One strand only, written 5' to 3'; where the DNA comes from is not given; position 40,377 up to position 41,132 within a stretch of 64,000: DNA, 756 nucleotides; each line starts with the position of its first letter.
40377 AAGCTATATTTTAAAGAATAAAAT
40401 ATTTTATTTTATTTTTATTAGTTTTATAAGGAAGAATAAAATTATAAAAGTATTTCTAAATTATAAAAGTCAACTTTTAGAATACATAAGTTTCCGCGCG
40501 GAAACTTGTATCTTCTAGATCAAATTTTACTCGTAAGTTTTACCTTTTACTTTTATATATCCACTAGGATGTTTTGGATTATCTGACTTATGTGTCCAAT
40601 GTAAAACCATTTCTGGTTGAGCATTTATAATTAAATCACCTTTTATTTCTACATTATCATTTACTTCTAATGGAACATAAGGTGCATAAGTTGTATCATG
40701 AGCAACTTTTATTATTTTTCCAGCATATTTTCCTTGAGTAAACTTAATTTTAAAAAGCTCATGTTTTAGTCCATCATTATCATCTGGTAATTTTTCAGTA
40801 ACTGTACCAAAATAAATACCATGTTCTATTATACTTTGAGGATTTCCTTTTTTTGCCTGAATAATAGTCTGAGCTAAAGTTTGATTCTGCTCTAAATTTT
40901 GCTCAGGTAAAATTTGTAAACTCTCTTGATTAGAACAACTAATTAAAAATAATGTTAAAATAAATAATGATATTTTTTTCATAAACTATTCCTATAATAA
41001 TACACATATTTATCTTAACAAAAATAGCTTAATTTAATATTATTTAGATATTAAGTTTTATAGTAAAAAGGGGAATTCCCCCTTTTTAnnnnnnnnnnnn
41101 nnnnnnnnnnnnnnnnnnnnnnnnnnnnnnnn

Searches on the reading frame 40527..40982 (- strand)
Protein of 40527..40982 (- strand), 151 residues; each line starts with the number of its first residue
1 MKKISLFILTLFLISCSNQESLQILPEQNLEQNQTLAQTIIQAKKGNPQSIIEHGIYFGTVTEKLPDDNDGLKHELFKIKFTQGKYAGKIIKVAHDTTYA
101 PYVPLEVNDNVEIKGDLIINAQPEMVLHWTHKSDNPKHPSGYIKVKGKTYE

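Call 9: search_protein_families(library=pfam, proteins=[window:40527-40982:-])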
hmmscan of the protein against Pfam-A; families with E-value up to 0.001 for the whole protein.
window:40527-40982:- (151 aa): 1 family
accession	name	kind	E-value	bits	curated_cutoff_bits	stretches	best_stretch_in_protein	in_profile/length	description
PF11948.15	DUF3465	-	1.6e-14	54.4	25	1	58-151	35-124/124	Protein of unknown function (DUF3465)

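Call 14: find_encoding_contigs(protein=window:40527-40982:-, flank=10000, max_places=10)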
Protein window:40527-40982:- (151 aa): 1 contig read that carries it; 1 place shown.
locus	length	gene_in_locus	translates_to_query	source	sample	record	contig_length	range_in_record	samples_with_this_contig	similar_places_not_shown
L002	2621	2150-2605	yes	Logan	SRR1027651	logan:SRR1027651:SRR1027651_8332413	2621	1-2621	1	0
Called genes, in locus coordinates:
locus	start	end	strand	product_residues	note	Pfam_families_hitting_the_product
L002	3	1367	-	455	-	?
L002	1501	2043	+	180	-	-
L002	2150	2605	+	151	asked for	PF11948:DUF3465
